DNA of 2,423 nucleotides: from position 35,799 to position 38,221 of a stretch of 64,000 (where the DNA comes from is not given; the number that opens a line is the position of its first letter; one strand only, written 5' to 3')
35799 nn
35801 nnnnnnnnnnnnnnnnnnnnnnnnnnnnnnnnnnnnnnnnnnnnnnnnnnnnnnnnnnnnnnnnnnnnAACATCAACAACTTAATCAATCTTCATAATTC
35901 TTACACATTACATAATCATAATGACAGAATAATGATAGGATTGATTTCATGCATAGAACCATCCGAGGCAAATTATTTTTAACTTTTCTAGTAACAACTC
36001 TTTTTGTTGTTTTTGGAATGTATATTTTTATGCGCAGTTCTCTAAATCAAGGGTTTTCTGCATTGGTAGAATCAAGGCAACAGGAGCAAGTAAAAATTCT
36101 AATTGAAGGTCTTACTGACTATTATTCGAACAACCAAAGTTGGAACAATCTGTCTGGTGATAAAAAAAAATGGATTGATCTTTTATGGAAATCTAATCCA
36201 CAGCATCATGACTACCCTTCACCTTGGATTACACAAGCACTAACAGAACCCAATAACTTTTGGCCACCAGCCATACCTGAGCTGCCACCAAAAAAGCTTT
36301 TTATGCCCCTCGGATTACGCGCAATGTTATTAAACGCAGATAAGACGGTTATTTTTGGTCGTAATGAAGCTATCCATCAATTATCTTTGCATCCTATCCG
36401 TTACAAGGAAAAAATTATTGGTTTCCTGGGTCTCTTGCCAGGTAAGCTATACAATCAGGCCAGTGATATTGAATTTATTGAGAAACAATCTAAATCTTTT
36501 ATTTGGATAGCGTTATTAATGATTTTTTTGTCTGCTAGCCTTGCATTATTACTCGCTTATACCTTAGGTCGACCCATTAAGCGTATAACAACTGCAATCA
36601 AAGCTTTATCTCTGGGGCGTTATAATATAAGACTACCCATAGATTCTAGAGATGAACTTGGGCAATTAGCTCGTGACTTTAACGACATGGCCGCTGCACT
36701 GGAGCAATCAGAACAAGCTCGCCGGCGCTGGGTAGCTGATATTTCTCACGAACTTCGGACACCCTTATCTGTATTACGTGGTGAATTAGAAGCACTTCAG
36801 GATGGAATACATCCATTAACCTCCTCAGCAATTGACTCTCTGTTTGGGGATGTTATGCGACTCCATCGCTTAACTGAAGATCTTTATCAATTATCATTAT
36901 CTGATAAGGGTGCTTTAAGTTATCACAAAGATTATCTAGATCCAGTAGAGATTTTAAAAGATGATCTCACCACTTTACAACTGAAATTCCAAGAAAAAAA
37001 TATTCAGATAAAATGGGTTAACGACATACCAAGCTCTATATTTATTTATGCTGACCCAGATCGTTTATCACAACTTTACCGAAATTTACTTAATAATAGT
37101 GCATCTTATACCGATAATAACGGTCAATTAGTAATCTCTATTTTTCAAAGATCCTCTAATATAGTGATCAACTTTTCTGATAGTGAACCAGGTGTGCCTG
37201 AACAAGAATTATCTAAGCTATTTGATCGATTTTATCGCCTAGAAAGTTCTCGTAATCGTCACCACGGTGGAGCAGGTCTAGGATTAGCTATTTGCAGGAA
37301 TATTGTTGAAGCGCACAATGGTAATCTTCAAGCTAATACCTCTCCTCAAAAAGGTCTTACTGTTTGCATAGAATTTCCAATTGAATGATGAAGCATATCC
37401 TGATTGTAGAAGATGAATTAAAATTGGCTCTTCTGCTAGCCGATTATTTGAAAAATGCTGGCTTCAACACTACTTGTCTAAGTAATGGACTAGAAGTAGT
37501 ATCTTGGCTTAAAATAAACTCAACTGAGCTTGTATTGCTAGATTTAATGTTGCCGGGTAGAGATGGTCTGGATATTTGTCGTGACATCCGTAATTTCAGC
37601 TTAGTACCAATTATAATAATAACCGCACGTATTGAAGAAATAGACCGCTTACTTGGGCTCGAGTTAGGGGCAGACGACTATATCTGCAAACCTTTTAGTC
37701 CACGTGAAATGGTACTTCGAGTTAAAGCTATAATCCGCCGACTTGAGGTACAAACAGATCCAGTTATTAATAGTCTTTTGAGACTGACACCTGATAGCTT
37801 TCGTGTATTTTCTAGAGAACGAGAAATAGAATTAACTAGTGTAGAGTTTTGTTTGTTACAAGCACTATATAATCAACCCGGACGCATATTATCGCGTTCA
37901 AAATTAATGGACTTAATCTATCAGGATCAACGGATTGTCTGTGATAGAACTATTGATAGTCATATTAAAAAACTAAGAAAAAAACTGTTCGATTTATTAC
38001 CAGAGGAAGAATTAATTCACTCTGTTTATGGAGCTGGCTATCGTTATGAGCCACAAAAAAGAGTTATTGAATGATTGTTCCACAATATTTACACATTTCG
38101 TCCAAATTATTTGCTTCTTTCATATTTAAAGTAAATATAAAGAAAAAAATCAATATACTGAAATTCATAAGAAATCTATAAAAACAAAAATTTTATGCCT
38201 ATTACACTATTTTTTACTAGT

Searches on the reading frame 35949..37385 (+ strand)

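Call 60: search_protein_families(library=pfam, proteins=[window:35949-37385:+], max_evalue=0.00001)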
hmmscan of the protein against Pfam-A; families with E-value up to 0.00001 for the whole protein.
window:35949-37385:+ (479 aa): 3 families
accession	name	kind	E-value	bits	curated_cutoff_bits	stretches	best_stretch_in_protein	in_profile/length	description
PF02518.31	HATPase_c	-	6.3e-25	88.2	26.4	1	369-478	2-109/111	Histidine kinase-, DNA gyrase B-, and HSP90-like ATPase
PF00672.30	HAMP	-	1.8e-15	57.4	25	1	201-253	1-53/53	HAMP domain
PF00512.31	HisKA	-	6.3e-13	49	26.9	1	257-319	1-64/66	His Kinase A (phospho-acceptor) domain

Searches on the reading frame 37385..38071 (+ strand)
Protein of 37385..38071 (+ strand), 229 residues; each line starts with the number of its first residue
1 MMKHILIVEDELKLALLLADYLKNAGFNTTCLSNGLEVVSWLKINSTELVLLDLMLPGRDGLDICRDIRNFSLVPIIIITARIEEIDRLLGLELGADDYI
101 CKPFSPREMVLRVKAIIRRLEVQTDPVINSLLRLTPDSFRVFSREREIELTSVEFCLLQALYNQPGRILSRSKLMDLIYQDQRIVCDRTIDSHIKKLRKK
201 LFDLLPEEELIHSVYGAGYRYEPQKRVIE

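Call 60: search_protein_families(library=pfam, proteins=[window:37385-38071:+], max_evalue=0.00001)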
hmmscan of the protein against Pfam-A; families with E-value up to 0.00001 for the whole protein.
window:37385-38071:+ (229 aa): 2 families
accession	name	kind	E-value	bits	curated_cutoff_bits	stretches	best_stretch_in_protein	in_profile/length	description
PF00072.30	Response_reg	-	1.8e-24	86.5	30.2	1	5-113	1-110/111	Response regulator receiver domain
PF00486.34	Trans_reg_C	-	3.7e-20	72.2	26.2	1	146-220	2-76/77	Transcriptional regulatory protein, C terminal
